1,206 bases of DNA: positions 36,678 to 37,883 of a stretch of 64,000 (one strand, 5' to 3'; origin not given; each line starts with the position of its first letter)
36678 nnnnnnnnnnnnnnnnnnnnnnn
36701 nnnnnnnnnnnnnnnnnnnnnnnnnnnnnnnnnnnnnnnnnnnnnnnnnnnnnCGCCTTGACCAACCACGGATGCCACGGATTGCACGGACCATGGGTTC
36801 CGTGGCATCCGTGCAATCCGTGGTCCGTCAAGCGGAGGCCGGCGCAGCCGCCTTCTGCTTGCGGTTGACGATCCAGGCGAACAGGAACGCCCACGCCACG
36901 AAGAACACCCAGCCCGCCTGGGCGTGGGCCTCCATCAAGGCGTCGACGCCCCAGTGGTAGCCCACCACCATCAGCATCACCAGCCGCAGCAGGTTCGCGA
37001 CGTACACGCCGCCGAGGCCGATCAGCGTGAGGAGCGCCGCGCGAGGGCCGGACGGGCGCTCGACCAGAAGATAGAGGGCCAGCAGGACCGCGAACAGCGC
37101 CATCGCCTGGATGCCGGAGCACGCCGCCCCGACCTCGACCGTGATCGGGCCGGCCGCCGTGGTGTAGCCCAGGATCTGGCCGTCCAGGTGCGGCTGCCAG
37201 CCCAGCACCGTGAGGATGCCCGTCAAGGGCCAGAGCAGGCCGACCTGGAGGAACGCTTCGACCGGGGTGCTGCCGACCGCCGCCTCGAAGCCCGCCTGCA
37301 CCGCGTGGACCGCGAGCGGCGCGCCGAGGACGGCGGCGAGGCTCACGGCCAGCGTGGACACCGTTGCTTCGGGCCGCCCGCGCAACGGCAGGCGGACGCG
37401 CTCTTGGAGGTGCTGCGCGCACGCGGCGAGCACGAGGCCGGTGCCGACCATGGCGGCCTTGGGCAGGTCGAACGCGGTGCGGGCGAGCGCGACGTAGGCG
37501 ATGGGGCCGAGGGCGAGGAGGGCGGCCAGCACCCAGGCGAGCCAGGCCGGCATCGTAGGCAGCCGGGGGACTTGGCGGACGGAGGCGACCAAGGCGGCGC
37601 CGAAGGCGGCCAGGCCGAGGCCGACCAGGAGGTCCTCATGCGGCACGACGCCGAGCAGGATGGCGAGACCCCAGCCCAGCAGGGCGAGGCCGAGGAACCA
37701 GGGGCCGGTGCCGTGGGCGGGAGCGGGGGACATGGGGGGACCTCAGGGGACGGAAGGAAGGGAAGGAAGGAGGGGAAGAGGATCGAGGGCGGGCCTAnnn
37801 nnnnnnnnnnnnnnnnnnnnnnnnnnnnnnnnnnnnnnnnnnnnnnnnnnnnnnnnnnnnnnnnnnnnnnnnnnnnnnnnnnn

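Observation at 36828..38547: Dedicated archaeosortase with an adjacent substrate carrying a non-canonical VPFFPS-TM-RGRLRK sorting signal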

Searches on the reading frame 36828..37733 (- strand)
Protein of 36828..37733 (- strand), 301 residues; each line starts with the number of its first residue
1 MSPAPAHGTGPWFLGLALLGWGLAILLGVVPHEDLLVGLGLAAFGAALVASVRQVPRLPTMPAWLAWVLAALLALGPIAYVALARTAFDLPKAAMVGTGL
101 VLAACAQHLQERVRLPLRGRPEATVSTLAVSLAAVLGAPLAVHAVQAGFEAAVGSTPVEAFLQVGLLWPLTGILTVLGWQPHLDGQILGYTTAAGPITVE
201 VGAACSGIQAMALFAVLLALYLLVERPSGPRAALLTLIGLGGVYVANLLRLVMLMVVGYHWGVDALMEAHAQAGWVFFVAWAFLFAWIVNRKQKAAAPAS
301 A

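Call 3: search_protein_families(library=ncbifam, proteins=[window:36828-37733:-], max_evalue=1)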
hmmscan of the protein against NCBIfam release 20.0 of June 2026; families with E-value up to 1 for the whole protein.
window:36828-37733:- (301 aa): 19 families
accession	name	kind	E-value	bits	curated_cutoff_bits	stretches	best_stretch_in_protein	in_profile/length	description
TIGR04178.1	exo_archaeo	signature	1.5e-18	66.8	23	1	199-291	1-93/97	exosortase/archaeosortase family protein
TIGR03762.1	archaeo_artC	exception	3.2e-15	56.7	100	1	174-289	156-272/274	archaeosortase C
TIGR02602.1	8TM_EpsH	subfamily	4.6e-13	49.2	105.55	1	197-289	144-237/241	exosortase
TIGR03110.1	exosort_Gpos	exception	1.7e-08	34.6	102.75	1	159-284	47-170/187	exosortase family protein XrtG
NF035943.2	exosort_XrtV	exception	4.6e-08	32.7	313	1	193-285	165-260/270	exosortase V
NF046081.1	exosort_XrtX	exception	5.4e-08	32.9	170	1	158-294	32-164/168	exosortase X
TIGR03113.1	exosort_XrtB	exception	1.2e-06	28.4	275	1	195-284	165-255/268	exosortase B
TIGR03109.2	exosort_XrtA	exception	1.6e-06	27.7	208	1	198-292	164-259/261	exosortase A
NF033464.1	cyanoexo_CrtC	exception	4.4e-05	23.2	225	1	167-286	153-268/278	cyanoexosortase C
NF038142.1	exosort_XrtW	exception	0.00036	19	425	1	197-296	169-272/494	exosortase W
NF012138.0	exosort_XrtR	exception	0.00044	20.4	150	1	196-280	59-143/160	exosortase R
TIGR04297.1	thauma_sortase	exception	0.00067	19.2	250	1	192-289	187-286/307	thaumarchaeosortase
TIGR04124.1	archaeo_artE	exception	0.0026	17.8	95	1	196-283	60-141/153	archaeosortase family protein ArtE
TIGR04162.1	exo_VPEID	exception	0.0032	16.5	150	1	42-293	56-303/516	exosortase E/protease, VPEID-CTERM system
TIGR03763.1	cyanoexo_CrtA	exception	0.0035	16.9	150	1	173-282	143-248/260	cyanoexosortase A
TIGR04125.1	exosort_PGF_TRM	exception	0.0047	16.4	75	1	120-269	75-211/271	archaeosortase A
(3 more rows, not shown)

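Call 4: search_protein_families(library=pfam, proteins=[window:36828-37733:-], max_evalue=1)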
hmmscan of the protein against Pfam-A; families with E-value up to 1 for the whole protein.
window:36828-37733:- (301 aa): 1 family
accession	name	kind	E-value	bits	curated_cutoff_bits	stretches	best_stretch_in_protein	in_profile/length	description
PF09721.15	Exosortase_EpsH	-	3.7e-11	43.3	25.7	1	40-289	30-251/254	Transmembrane exosortase (Exosortase_EpsH)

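Call 11: find_homologous_proteins(query=window:36828-37733:-, max_evalue=0.00001)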
Query window:36828-37733:- (301 aa): 80 proteins with E <= 0.00001 among 8000 candidates.
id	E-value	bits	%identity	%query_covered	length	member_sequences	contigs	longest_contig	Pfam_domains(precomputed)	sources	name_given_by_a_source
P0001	1.8e-183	627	100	100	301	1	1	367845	PF09721.16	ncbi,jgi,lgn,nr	ncbi:MAG: hypothetical protein QOD77_130 [Thermoplasmata archaeon]|jgi:exosortase/archaeosortase fam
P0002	1.9e-128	446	80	88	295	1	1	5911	PF09721.16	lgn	-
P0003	4.4e-86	307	55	96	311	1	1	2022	PF09721.16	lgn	-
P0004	2.3e-84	302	58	95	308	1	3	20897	PF09721.16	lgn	-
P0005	2.8e-84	301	55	91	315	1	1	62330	PF09721.16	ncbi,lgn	-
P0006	9.0e-84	300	57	95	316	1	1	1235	PF09721.16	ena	-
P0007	2.4e-83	298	55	96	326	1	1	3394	PF09721.16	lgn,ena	-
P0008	7.5e-83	297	55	93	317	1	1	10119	PF09721.16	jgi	-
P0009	2.2e-81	292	55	92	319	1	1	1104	PF09721.16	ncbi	-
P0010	1.8e-80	289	57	98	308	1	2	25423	PF09721.16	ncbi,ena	ncbi:MAG: exosortase/archaeosortase family protein [Candidatus Thermoplasmatota archaeon]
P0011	2.0e-80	289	53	98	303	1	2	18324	PF09721.16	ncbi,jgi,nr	ncbi:MAG: hypothetical protein QOJ26_1127 [Thermoplasmata archaeon]|jgi:exosortase/archaeosortase fa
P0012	4.1e-80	288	52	97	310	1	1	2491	PF09721.16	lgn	-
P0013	1.7e-79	286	56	99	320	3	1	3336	PF09721.16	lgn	-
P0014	3.2e-79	285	56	96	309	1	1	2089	PF09721.16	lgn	-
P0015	3.8e-79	284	56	95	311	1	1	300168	PF09721.16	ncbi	-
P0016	6.7e-79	284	56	89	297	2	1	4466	PF09721.16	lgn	-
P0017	6.9e-79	284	53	91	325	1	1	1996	PF09721.16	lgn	-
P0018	7.0e-78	280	54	93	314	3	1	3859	PF09721.16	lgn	-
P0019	8.9e-78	280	51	89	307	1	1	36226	PF09721.16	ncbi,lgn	-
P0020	1.8e-77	279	55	98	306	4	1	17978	PF09721.16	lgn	-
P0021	2.6e-77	278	52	96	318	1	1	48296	PF09721.16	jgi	jgi:exosortase/archaeosortase family protein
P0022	3.0e-77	278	53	92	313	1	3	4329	PF09721.16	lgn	-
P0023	3.4e-77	278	53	88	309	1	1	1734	PF09721.16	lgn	-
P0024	4.3e-77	278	49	99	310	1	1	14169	PF09721.16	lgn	-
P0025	6.8e-77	277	53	95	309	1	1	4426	PF09721.16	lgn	-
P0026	9.1e-77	277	49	99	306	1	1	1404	PF09721.16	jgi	-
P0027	1.0e-76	276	54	90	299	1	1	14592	PF09721.16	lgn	-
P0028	1.9e-76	275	54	95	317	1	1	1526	PF09721.16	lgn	-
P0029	2.2e-76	275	52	98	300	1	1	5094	PF09721.16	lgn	-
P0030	3.3e-76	275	52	91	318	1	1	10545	PF09721.16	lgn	-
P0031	1.0e-75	273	52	94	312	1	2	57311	PF09721.16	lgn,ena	-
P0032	1.2e-75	273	54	96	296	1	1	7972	PF09721.16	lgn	-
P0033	1.6e-75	272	51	90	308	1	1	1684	PF09721.16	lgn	-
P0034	1.8e-75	272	49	96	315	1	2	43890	PF09721.16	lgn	-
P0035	3.2e-75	271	53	100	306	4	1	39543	PF09721.16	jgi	jgi:exosortase/archaeosortase family protein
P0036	5.9e-75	271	48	100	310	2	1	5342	PF09721.16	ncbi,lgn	-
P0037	1.0e-74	270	53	92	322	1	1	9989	PF09721.16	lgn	-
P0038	1.0e-74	270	51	90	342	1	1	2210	PF09721.16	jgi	jgi:exosortase/archaeosortase family protein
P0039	1.1e-74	270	52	91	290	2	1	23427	PF09721.16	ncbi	ncbi:MAG: exosortase/archaeosortase family protein [Candidatus Thermoplasmatota archaeon]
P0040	2.1e-74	269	52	98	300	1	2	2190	PF09721.16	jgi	jgi:exosortase/archaeosortase family protein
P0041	2.8e-74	268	55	96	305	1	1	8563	PF09721.16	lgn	-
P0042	3.1e-74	268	52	94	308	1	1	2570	PF09721.16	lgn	-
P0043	3.3e-74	268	52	97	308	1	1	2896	PF09721.16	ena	-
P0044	4.7e-74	268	55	92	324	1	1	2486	PF09721.16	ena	-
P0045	5.0e-74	268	52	88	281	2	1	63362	PF09721.16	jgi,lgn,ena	-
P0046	5.2e-74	268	50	90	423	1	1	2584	PF09721.16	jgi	jgi:exosortase/archaeosortase family protein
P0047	6.7e-74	267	51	91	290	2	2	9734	PF09721.16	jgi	jgi:exosortase/archaeosortase family protein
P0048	1.7e-73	266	51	92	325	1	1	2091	PF09721.16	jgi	jgi:exosortase/archaeosortase family protein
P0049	2.5e-73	265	52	97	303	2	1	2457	PF09721.16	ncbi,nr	ncbi:MAG TPA: exosortase/archaeosortase family protein [Candidatus Thermoplasmatota archaeon]|nr:exo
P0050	2.8e-73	265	51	95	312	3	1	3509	PF09721.16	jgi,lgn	jgi:exosortase/archaeosortase family protein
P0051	2.8e-73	265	51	96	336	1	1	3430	PF09721.16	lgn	-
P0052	3.7e-73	265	50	91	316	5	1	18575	PF09721.16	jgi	jgi:exosortase/archaeosortase family protein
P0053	5.8e-73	264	52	95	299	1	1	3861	PF09721.16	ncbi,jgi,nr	ncbi:MAG: hypothetical protein QOI63_1168 [Thermoplasmata archaeon]|jgi:exosortase/archaeosortase fa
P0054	8.5e-73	264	53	96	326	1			PF09721.16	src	-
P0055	9.3e-73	263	48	84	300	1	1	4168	PF09721.16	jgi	jgi:exosortase/archaeosortase family protein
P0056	1.5e-72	263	52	99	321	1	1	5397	PF09721.16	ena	-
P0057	1.7e-72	263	51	90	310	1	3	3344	PF09721.16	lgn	-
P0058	4.6e-72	261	52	94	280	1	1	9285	PF09721.16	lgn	-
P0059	4.8e-72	261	51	91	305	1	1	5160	PF09721.16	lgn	-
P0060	8.2e-72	260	53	88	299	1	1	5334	PF09721.16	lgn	-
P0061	1.8e-71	259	52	93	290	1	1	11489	PF09721.16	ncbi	ncbi:MAG: archaeosortase/exosortase family protein [Thermoplasmatota archaeon]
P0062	2.9e-71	259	52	94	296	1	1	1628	PF09721.16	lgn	-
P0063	3.2e-71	258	48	95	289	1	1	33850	PF09721.16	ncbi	ncbi:MAG: exosortase/archaeosortase family protein [Thermoplasmatota archaeon]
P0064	1.0e-70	257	52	96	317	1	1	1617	PF09721.16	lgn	-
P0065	1.4e-70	256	53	96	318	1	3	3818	PF09721.16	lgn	-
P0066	5.2e-70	254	51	96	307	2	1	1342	PF09721.16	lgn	-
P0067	1.3e-69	253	51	93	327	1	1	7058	PF09721.16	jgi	jgi:exosortase/archaeosortase family protein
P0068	1.8e-69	253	50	95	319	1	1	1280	PF09721.16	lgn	-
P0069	4.2e-69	251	48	87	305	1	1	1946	PF09721.16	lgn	-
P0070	6.3e-69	251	50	96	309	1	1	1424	PF09721.16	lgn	-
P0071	9.6e-69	250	51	89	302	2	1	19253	PF09721.16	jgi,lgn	jgi:exosortase/archaeosortase family protein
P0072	7.2e-68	247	50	96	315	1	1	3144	PF09721.16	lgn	-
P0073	3.4e-67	245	48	94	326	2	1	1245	PF09721.16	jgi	-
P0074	2.2e-66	242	49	97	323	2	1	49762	PF09721.16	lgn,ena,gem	-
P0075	3.6e-66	242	51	91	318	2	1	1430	PF09721.16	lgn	-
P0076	2.2e-65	239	50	91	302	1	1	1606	PF09721.16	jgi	jgi:exosortase/archaeosortase family protein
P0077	9.6e-64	234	45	96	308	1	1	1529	PF09721.16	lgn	-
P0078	4.0e-60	222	46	88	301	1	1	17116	PF09721.16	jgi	jgi:exosortase/archaeosortase family protein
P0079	7.3e-48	182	42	91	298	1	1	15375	PF09721.16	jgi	jgi:exosortase/archaeosortase family protein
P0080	7.9e-47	178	56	46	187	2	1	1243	PF09721.16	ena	-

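Call 14: find_related_loci(query=A1, collection=genome_contigs, flank=6000)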
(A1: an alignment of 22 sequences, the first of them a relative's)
Query A1 (301 aa) in genome_contigs; peptide patterns used: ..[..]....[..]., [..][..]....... (x = any residue, [..] = any of these).
171 stretches matched a pattern; 15 encode a relative of the query (tblastn E <= 1e-3); 14 distinct loci.
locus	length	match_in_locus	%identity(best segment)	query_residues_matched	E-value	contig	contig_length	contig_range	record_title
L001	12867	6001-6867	57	6-295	3e-84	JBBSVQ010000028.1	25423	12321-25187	MAG: Thermoplasmatota archaeon isolate H32-bin038_1 H32_bin038_1_000000000028, whole genome shotgun sequence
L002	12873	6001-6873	53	1-292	8e-81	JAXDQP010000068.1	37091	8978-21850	MAG: Thermoplasmata archaeon isolate BP_738 scaffold_1999690, whole genome shotgun sequence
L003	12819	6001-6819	55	24-297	9e-77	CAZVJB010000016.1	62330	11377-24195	MAG TPA_asm: uncultured Halobacteriales archaeon isolate SRP136066_co1_11 genome assembly, contig: NODE_285_length_62330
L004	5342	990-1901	48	2-301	1e-72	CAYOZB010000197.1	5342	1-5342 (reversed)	MAG TPA_asm: uncultured Halobacteriales archaeon isolate SRP136066_co1_251 genome assembly, contig: NODE_26767_length_53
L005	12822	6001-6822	55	13-290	1e-72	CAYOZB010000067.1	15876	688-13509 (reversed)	MAG TPA_asm: uncultured Halobacteriales archaeon isolate SRP136066_co1_251 genome assembly, contig: NODE_3999_length_158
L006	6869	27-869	54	13-296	4e-66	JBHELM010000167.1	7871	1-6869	MAG: Thermoplasmatota archaeon isolate S2_bin.14.orig S2_k141_2848600, whole genome shotgun sequence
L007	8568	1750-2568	50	24-296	1e-63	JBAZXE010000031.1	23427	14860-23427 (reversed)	MAG: Thermoplasmatota archaeon isolate SO_2017_GW1_49 NODE_8656_length_23427_cov_1.070515_OW334_2017, whole genome shotg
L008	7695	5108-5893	51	24-286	1e-60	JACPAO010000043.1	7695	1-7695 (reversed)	MAG: Methanobacteriota archaeon isolate NC_groundwater_233_Ag_S-0.2um_67_7 S5_GD2017_2_S2_scaffold_7475, whole genome sh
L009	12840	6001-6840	52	10-288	2e-75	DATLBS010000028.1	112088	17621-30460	MAG TPA_asm: Thermoplasmatota archaeon isolate SMAG_U14304 k141_4347624, whole genome shotgun sequence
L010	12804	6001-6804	51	24-292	1e-68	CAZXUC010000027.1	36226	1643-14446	MAG TPA_asm: uncultured Halobacteriales archaeon isolate SRP136066_co1_71 genome assembly, contig: NODE_886_length_36226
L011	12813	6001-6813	53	24-295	3e-78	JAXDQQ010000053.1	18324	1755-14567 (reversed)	MAG: Thermoplasmata archaeon isolate BP_739 scaffold_978562, whole genome shotgun sequence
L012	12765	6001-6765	51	30-285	2e-49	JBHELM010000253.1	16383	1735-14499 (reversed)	MAG: Thermoplasmatota archaeon isolate S2_bin.14.orig S2_k141_4512186, whole genome shotgun sequence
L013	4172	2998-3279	38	190-280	1e-10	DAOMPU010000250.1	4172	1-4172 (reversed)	MAG TPA_asm: Terricaulis sp. isolate AMR_MDS_5852 NODE_8859_length_4172_cov_4.751761, whole genome shotgun sequence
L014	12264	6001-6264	38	194-278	2e-7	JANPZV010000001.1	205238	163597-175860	MAG: Terricaulis sp. isolate 26_gen_w_cov.4 c263, whole genome shotgun sequence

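Call 24: find_encoding_contigs(protein=P0002, flank=6000, max_places=2)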
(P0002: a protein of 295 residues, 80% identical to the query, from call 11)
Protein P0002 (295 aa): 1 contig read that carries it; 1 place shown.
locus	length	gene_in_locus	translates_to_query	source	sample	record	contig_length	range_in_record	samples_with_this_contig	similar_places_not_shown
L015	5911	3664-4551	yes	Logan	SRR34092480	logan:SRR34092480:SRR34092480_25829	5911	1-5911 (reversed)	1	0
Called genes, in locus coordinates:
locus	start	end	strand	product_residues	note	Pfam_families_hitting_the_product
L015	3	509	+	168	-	?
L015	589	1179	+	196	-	-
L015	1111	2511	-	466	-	-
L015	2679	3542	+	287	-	-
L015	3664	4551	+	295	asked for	PF09721:Exosortase_EpsH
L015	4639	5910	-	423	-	?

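Call 25: find_encoding_contigs(protein=P0015, flank=6000, max_places=2)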
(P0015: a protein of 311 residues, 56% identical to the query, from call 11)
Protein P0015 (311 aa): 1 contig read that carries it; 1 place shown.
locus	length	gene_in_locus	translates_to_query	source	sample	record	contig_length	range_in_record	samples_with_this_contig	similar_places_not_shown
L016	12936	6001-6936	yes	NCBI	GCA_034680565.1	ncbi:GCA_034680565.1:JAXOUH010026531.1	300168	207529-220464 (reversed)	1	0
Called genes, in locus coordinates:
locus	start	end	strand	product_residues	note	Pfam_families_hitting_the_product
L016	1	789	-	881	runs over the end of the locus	PF13517:FG-GAP_3 (faint), PF25292:Beta-prop_CGLA (faint)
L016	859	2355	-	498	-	PF01839:FG-GAP (faint), PF25292:Beta-prop_CGLA (faint), PF13517:FG-GAP_3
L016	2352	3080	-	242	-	PF00535:Glycos_transf_2, PF13641:Glyco_tranf_2_3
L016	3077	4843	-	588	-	PF20176:DUF6541 (weak)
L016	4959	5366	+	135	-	PF07760:DUF1616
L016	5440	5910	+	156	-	-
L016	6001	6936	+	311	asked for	PF09721:Exosortase_EpsH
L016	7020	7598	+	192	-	-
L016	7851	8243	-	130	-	-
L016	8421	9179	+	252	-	PF00011:HSP20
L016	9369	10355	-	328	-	-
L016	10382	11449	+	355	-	PF01022:HTH_5 (faint), PF12802:MarR_2 (faint), PF12840:HTH_20, PF13412:HTH_24 (faint), PF24266:HTH_HVO_0163_N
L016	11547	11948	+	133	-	-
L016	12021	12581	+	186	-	-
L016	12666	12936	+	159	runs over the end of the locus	-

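Call 26: find_encoding_contigs(protein=P0079, flank=6000, max_places=2)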
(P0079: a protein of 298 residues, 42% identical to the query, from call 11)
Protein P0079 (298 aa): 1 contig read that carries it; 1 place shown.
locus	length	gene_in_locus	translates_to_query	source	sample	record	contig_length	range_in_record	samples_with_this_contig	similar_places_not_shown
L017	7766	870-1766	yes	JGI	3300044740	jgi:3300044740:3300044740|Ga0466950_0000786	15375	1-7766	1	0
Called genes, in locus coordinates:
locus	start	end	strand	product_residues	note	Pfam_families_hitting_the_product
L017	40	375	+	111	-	PF17991:Thioredoxin_10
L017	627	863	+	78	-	-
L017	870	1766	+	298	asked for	PF09721:Exosortase_EpsH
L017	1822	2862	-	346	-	PF00296:Bac_luciferase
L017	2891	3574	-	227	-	-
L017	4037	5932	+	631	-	PF19291:TREH_N, PF00723:Glyco_hydro_15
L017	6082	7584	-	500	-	PF13439:Glyco_transf_4 (faint), PF20706:GT4-conflict, PF00534:Glycos_transf_1, PF13692:Glyco_trans_1_4, PF13524:Glyco_trans_1_2 (weak)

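Call 33: search_solved_structures(query=A1, max_evalue=1)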
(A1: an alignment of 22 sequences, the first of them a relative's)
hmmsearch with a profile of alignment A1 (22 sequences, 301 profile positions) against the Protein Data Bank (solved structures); distinct sequences matched with E-value up to 1: 0.

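Call 34: find_related_loci(query=A1, collection=metagenome_contigs, flank=8000)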
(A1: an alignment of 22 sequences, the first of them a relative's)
Query A1 (301 aa) in metagenome_contigs; peptide patterns used: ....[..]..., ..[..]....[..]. (x = any residue, [..] = any of these).
132 stretches matched a pattern; 6 encode a relative of the query (tblastn E <= 1e-3); 6 distinct loci.
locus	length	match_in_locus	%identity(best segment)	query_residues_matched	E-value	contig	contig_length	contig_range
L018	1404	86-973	49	3-293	5e-87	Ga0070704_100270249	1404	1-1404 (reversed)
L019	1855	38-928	52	2-294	5e-75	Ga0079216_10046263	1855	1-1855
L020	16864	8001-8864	49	2-294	2e-69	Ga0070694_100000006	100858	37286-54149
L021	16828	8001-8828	54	13-288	2e-85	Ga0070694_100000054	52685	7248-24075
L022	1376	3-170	75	236-291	7e-23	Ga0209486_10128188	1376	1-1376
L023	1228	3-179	59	228-286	5e-18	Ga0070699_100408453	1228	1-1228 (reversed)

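Call 42: search_protein_families(library=pfam, proteins=[L015:2679-3542:+, L001:5168-5821:+, L003:4717-5835:+, L004:335-877:+, L005:4155-5960:+, L007:685-1563:+, L008:3579-5027:+, L010:4311-5696:+, L020:6622-7989:+, L021:7156-7830:+], max_evalue=0.1)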
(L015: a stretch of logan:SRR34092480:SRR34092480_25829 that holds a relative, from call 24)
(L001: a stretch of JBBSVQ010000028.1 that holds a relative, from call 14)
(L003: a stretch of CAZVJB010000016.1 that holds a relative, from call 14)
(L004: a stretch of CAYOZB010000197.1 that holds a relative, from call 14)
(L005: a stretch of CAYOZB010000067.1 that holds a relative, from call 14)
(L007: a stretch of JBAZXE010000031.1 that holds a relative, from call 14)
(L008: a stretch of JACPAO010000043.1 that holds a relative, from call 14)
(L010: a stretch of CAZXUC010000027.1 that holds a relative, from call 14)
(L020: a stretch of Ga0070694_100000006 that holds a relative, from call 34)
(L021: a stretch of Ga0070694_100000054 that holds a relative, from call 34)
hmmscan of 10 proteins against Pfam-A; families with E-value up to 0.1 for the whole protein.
L015:2679-3542:+ (287 aa): 0 families

L001:5168-5821:+ (217 aa): 1 family
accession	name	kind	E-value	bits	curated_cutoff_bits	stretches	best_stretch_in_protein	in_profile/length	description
PF06933.16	SSP160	-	0.063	12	25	1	155-188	105-138/758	Special lobe-specific silk protein SSP160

L003:4717-5835:+ (372 aa): 0 families

L004:335-877:+ (180 aa): 0 families

L005:4155-5960:+ (601 aa): 2 families
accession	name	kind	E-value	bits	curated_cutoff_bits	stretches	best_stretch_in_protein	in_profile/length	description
PF18911.6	PKD_4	-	0.00014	22.3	27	0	368-435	16-76/85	PKD domain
PF00801.26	PKD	-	0.0049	17.3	23.5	0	367-432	12-70/80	PKD domain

L007:685-1563:+ (292 aa): 1 family
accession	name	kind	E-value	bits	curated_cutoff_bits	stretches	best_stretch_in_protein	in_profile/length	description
PF04681.18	Bys1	-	0.021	15.3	24.3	0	92-121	8-37/145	Blastomyces yeast-phase-specific protein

L008:3579-5027:+ (482 aa): 0 families

L010:4311-5696:+ (461 aa): 0 families

L020:6622-7989:+ (455 aa): 0 families

L021:7156-7830:+ (224 aa): 0 families

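Call 54: search_protein_families(library=ncbifam, proteins=[L009:262-1095:-, L020:847-2313:-, L005:8524-9771:+, L009:12091-12840:-], max_evalue=1)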
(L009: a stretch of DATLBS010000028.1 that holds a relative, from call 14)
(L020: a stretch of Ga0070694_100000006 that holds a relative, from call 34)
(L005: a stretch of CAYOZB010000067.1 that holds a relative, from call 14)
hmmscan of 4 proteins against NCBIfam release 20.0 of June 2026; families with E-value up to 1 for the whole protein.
L009:262-1095:- (277 aa): 0 families

L020:847-2313:- (488 aa): 0 families

L005:8524-9771:+ (415 aa): 0 families

L009:12091-12840:- (249 aa): 0 families
